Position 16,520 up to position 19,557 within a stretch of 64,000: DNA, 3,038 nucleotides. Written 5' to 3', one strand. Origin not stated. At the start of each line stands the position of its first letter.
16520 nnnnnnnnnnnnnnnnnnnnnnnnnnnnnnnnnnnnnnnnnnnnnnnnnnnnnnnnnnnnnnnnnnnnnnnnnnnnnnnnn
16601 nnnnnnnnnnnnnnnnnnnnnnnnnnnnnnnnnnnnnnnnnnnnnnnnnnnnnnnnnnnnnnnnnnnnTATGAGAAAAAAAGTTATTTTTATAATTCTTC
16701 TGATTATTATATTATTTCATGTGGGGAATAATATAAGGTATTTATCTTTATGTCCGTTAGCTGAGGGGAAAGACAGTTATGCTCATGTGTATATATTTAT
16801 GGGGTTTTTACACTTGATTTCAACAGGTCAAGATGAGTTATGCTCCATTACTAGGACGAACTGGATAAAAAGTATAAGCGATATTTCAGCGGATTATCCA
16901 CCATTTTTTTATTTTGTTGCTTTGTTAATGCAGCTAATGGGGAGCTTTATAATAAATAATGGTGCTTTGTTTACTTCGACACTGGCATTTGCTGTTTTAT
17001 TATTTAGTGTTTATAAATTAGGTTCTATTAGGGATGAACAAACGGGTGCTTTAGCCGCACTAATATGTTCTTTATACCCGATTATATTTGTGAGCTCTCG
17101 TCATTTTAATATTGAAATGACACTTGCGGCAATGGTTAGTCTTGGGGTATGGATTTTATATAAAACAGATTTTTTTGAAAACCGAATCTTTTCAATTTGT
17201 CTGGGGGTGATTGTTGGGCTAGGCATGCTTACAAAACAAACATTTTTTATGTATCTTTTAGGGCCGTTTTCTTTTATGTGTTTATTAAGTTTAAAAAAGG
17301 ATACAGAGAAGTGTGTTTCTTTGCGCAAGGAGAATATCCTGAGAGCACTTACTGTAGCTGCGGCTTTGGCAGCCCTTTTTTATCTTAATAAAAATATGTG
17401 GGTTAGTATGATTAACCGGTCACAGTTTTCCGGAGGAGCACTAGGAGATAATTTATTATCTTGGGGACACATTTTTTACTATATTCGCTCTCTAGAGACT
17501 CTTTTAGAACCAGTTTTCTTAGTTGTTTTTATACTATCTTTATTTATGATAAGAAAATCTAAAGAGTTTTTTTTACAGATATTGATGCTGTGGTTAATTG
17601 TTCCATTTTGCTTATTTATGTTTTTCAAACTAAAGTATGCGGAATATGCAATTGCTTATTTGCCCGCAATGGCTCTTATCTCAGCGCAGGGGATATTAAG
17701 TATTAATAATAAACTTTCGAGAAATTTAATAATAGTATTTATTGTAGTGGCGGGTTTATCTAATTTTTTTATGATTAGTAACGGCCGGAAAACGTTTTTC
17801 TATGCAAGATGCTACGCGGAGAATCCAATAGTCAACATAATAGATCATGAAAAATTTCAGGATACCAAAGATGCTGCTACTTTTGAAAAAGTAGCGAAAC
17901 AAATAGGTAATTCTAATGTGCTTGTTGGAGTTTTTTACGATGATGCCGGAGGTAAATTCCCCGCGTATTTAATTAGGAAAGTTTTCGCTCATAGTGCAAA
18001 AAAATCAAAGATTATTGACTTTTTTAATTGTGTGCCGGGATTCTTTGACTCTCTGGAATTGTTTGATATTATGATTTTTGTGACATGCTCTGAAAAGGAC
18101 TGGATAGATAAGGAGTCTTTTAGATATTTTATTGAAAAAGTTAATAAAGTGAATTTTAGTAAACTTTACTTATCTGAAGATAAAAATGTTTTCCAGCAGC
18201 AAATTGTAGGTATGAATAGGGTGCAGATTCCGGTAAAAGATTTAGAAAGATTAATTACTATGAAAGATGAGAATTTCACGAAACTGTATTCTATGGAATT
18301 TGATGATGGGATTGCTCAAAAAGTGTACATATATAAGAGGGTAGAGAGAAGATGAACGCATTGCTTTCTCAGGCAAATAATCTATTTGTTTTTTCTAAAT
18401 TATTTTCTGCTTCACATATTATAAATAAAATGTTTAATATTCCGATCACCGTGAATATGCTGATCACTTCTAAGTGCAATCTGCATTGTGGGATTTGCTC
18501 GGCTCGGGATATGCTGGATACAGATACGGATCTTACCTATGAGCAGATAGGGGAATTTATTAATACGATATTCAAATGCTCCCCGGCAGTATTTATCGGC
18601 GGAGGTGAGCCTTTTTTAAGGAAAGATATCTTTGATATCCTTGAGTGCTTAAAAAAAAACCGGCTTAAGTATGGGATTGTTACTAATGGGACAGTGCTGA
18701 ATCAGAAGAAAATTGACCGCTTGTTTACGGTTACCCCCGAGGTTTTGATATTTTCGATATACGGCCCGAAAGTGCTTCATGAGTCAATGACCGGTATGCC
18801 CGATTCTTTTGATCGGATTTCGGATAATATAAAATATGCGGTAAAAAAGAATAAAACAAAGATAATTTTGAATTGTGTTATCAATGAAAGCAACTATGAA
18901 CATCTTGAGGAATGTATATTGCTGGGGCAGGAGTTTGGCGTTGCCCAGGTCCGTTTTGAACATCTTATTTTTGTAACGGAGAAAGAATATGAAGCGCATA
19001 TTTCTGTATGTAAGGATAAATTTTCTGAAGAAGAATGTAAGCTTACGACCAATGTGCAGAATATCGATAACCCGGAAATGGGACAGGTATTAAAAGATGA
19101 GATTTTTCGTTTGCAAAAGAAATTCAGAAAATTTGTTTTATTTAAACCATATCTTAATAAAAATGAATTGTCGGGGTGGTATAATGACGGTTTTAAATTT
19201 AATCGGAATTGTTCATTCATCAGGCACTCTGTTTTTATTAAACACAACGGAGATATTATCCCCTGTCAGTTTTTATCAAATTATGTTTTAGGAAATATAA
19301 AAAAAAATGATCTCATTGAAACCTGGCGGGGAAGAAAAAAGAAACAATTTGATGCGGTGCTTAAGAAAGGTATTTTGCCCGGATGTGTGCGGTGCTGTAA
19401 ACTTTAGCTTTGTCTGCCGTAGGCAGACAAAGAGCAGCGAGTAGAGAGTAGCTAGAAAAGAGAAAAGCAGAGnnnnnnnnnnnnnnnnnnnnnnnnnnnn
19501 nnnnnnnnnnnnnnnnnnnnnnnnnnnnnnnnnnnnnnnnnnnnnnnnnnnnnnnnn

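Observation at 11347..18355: Two copies of a split 'CBM-like periplasmic protein + GT-C membrane glycosyltransferase' gene pair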

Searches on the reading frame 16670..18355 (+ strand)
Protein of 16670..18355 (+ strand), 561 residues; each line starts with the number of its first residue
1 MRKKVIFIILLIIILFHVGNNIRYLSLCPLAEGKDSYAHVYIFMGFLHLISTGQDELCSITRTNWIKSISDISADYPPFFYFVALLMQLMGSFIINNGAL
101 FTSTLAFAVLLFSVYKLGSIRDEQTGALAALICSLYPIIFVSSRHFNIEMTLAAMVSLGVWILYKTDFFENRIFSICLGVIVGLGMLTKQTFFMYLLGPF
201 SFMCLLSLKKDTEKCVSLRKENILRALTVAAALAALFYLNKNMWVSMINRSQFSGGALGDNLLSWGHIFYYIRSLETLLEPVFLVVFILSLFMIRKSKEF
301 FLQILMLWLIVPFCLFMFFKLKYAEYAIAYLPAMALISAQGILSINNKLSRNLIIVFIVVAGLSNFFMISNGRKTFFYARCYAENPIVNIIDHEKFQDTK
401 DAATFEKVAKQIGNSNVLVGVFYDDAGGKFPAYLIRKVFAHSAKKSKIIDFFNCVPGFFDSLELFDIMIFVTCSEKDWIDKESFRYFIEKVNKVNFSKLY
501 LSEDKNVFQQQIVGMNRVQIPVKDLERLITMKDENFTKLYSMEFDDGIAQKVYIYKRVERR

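Call 3: search_protein_families(library=pfam, proteins=[window:16670-18355:+], max_evalue=0.1)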
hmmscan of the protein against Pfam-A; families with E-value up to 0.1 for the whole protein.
window:16670-18355:+ (561 aa): 1 family
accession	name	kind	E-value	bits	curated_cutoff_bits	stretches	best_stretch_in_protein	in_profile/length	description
PF13231.12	PMT_2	-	1.4e-09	38.8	26.1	1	77-206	3-130/160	Dolichyl-phosphate-mannose-protein mannosyltransferase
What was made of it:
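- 16670..18355 (+): Long GT-C B (561 aa): ArnT/PMT-like membrane domain (about 1-371) with '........' and '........', plus a C-terminal alpha/beta domain at 385-561. PMT_2 38.8 bits (call 3).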

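Call 11: search_solved_structures(query=window:16670-18355:+, max_evalue=1)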
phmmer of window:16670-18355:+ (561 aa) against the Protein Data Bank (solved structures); distinct sequences matched with E-value up to 1: 20.
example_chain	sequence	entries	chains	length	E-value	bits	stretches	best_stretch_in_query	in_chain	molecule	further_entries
1mpe_A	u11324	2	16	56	0.076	15.2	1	394-430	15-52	Immunoglobulin G binding protein G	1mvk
8wcj_A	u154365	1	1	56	0.45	12.6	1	393-430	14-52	Immunoglobulin G-binding protein G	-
5ub0_A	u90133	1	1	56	0.5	12.4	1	394-430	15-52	Immunoglobulin G-binding protein G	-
6njf_A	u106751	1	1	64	0.55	12.3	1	394-430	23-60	Immunoglobulin G-binding protein G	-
6lji_A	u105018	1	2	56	0.64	12.1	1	392-430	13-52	Immunoglobulin G-binding protein G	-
4kgs_A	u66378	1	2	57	0.69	12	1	394-430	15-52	Streptococcal Protein GB1 Backbone Modified Variant: beta-3-Val21, beta-3-Asp40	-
1fd6_A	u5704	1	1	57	0.73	11.9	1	394-430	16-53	IMMUNOGLOBULIN G BINDING PROTEIN G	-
6cte_A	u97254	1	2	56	0.74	11.9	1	394-430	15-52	Immunoglobulin G-binding protein G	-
6l91_A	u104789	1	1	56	0.91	11.6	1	394-430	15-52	Immunoglobulin G-binding protein G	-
6l9d_A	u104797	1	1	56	0.92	11.6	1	394-430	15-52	Immunoglobulin G-binding protein G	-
2plp_A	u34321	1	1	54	0.93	11.6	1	394-430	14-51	Immunoglobulin G-binding protein G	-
5uce_A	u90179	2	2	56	0.93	11.6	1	394-430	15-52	Immunoglobulin G-binding protein G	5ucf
6l9b_A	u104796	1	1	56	0.95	11.5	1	394-430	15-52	Immunoglobulin G-binding protein G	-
1fcc_C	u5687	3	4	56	0.96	11.5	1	394-430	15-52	STREPTOCOCCAL PROTEIN G (C2 FRAGMENT) | Immunoglobulin G-binding protein G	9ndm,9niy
1q10_A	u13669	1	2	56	0.97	11.5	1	394-430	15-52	Immunoglobulin G binding protein G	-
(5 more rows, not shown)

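Call 33: find_homologous_proteins(query=window:16670-18355:+, max_evalue=0.00001)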
Query window:16670-18355:+ (561 aa): 12 proteins with E <= 0.00001 among 8000 candidates.
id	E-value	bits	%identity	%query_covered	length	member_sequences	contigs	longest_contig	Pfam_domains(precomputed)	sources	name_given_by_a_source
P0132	0.0e+0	1240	100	100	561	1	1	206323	PF13231.13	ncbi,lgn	ncbi:MAG: glycosyltransferase family 39 protein [Candidatus Omnitrophota bacterium]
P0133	8.7e-111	390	38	99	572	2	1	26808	PF13231.13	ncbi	-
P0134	7.1e-110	387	37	99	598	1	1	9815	PF13231.13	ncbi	-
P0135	1.1e-106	376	37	99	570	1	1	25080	PF13231.13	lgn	-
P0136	1.5e-102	362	37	97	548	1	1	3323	PF13231.13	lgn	-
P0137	1.0e-101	360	37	98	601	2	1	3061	PF13231.13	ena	-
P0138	5.4e-101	357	37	97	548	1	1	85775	PF13231.13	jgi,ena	-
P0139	1.7e-98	349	37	97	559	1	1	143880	PF13231.13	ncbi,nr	ncbi:MAG: glycosyltransferase family 39 protein [Candidatus Omnitrophica bacterium]|nr:glycosyltrans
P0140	8.9e-75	271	42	64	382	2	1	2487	PF13231.13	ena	-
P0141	7.0e-15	73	31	47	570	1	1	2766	PF13231.13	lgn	-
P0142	8.6e-13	66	26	63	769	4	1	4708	PF13231.13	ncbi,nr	ncbi:MAG: phospholipid carrier-dependent glycosyltransferase, partial [Nitrospina sp.]|nr:phospholip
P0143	1.6e-8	52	34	26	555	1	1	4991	PF02366.25,PF13231.13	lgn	-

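Call 51: search_protein_families(library=ncbifam, proteins=[window:16670-18355:+], max_evalue=0.01)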
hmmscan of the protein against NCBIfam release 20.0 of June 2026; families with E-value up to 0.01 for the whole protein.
window:16670-18355:+ (561 aa): 0 families

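Call 60: predict_structure(alignment_id=A6)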
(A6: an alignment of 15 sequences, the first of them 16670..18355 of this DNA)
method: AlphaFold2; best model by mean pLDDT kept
length: 561 residues; sequences in the alignment: 15
mean_pLDDT: 77.4   pTM: 0.78
mean pLDDT of the five models: 77.4, 77.1, 76.0, 75.7, 74.7
residues with pLDDT >= 90: 138; 70-90: 263; 50-70: 120; < 50: 40
segments of 3 or more residues with pLDDT < 50: 58-62, 243-256, 374-385, 510-515
pLDDT, mean of each block of 10 residues (from residue 1): 78 88 72 59 68 55 54 61 81 70 90 95 92 90 80 94 93 96 85 90 87 83 94 72 45 48 65 77 90 79 92 78 74 95 92 93 82 48 53 68 72 82 73 70 69 77 88 87 88 76 66 60 89 85 71 83 50
secondary structure, 60 per line:
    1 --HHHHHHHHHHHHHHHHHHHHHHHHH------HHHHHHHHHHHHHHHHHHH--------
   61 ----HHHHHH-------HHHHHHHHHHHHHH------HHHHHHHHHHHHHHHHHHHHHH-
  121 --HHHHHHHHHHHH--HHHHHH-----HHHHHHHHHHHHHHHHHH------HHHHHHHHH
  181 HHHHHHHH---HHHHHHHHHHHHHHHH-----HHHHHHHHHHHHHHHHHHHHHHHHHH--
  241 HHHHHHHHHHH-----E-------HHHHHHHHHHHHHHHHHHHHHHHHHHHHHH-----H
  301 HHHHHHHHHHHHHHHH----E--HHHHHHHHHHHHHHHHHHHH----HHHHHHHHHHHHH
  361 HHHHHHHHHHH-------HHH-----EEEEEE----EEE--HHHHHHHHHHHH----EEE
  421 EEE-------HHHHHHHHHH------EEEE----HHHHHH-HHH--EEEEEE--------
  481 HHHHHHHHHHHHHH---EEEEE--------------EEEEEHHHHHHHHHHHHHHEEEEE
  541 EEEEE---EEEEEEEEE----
elements in order: H3-27 H34-52 H65-70 H78-91 H98-119 H123-134 H137-142 H148-165 H172-188 H192-207 H213-238 H241-251 H265-294 H300-316 H324-343 H348-371 E387-392 E397-399 H402-413 E418-423 H431-440 E447-450 H455-460 E467-472 H481-494 E498-502 E517-521 H522-535 E536-545 E549-557
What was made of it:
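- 16670..18355 (+): AF2 pLDDT 77.4, pTM 0.78 (call 60).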

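Call 69: search_solved_structures(query=A6, max_evalue=1, show_alignments=2)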
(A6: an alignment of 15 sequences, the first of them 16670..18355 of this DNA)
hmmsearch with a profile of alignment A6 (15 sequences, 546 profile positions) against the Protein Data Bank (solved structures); distinct sequences matched with E-value up to 1: 3.
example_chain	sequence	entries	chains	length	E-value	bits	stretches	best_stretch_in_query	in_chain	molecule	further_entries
5ezm_A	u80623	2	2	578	1.1e-08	37.4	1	76-387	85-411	4-amino-4-deoxy-L-arabinose transferase or related glycosyltransferases of PMT family | 4-amino-4-deoxy-L-arabinose (L-Ara4N) transferase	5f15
3cb5_A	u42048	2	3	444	0.022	16.5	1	377-456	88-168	FACT complex subunit spt16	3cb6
8gyn_A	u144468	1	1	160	0.49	12.1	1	398-470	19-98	Tumor necrosis factor alpha-induced protein 8-like protein 1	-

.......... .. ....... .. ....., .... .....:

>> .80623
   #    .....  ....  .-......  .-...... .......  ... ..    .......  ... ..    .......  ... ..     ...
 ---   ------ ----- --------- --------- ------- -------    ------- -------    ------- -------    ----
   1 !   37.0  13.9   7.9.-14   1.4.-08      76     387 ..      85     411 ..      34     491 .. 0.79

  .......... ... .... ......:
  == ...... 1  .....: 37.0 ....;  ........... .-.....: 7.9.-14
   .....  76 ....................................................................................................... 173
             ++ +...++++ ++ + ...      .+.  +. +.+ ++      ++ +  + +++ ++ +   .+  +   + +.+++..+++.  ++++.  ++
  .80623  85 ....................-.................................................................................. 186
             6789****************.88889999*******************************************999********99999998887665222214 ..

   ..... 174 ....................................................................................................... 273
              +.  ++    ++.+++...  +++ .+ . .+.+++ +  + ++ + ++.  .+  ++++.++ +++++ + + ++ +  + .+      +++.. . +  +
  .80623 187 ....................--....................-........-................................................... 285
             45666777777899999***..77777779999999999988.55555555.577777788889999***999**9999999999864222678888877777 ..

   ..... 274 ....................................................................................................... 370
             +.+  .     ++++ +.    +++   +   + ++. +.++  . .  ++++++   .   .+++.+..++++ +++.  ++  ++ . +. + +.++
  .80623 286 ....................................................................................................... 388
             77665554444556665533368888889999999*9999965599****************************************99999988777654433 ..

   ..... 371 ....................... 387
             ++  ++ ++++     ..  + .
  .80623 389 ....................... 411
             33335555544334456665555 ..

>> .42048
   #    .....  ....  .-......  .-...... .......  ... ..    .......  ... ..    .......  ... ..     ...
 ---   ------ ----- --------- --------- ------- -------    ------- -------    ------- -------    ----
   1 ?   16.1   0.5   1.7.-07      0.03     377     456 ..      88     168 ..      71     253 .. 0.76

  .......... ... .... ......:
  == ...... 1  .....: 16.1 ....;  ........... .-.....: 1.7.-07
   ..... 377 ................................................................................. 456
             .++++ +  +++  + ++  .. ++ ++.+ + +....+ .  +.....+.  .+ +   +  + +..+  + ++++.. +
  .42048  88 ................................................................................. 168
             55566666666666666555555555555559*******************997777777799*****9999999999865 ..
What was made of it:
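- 16670..18355 (+): Profile against PDB: ArnT 5ezm, E 1.1e-8 (call 69).
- On GT-C glycosyltransferases of the ArnT/PMT type (Pfam PMT_2, CAZy GT39/GT83): No tool alignment places it on ArnT D55, because the HMM match starts at ArnT residue 85 (call 69). 'DYPPF' aligns to ArnT 'EKPPF' (call 69).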

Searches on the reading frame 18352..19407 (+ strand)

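Call 3: search_protein_families(library=pfam, proteins=[window:18352-19407:+], max_evalue=0.1)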
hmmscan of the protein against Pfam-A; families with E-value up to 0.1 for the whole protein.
window:18352-19407:+ (351 aa): 5 families
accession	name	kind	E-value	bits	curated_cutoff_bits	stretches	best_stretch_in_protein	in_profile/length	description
PF04055.27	Radical_SAM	-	8.6e-17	62.2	29.5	1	37-189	2-163/166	Radical SAM superfamily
PF13186.11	SPASM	-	1.6e-09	38.3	21.5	1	287-348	1-66/67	Iron-sulfur cluster-binding domain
PF13353.11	Fer4_12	-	0.0021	18.8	22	1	36-118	9-96/137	4Fe-4S single cluster domain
PF13419.12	HAD_2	-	0.049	14.2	23.8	0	91-120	82-111/178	Haloacid dehalogenase-like hydrolase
PF00702.32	Hydrolase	-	0.094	13.5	26.4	0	62-126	72-136/191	haloacid dehalogenase-like hydrolase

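Call 51: search_protein_families(library=ncbifam, proteins=[window:18352-19407:+], max_evalue=0.01)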
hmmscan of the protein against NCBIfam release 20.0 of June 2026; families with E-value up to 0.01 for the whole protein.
window:18352-19407:+ (351 aa): 59 families (the best 25 are shown)
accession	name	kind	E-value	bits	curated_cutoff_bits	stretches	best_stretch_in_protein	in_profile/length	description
TIGR04317.1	W_rSAM_matur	equivalog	2e-28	99.5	380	2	37-243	9-220/349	tungsten cofactor oxidoreductase radical SAM maturase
TIGR04250.1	SCM_rSAM_ScmE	equivalog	3.7e-24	85.3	400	1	31-329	2-295/358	SynChlorMet cassette radical SAM/SPASM protein ScmE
TIGR04054.1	rSAM_NirJ1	equivalog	2.5e-22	79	650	1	34-345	38-348/387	putative heme d1 biosynthesis radical SAM protein NirJ1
TIGR04051.1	rSAM_NirJ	equivalog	2.9e-22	79.1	515.45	1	38-333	8-301/354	heme d1 biosynthesis radical SAM protein NirJ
TIGR04053.2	TIGR04053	equivalog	9.5e-22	77.7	395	1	31-337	7-323/366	TIGR04053 family radical SAM/SPASM domain-containing protein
TIGR04545.1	rSAM_ahbD_hemeb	equivalog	9.9e-22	77.8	500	1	38-201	6-171/339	heme b synthase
TIGR04133.1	rSAM_w_lipo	hypoth_equivalog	7.4e-21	74.4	425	1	38-222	30-219/350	TIGR04133 family radical SAM/SPASM protein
TIGR04546.1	rSAM_ahbC_deAc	equivalog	6.8e-20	71.2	650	1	33-338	40-343/390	12,18-didecarboxysiroheme deacetylase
TIGR04303.1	GeoRSP_rSAM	equivalog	1.3e-19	71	400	2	29-204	2-176/325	GeoRSP system radical SAM/SPASM protein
NF050035.1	rSAM_WgK_link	exception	1.3e-17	63.8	650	1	26-328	3-313/367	radical SAM/SPASM peptide maturase WgkB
NF045574.1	sacti_mat_StsB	exception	1.5e-17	63.7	625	1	34-202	98-266/466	StsB family radical SAM/SPASM domain sactipeptide maturase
TIGR03961.1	rSAM_PTO1314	hypoth_equivalog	4.9e-17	62.2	306.05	1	36-198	27-184/332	PTO1314 family radical SAM protein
TIGR04347.1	pseudo_SAM_Halo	equivalog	8.9e-17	61.4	525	1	31-219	38-226/390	TIGR04347 family pseudo-SAM/SPASM protein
TIGR04340.1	rSAM_ACGX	hypoth_equivalog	7.8e-16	58.2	400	1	38-337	9-302/341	radical SAM/SPASM domain protein, ACGX system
TIGR03977.1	rSAM_pair_HxsC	equivalog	9.5e-16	57.5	267.9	1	35-189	28-187/292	His-Xaa-Ser system radical SAM maturase HxsC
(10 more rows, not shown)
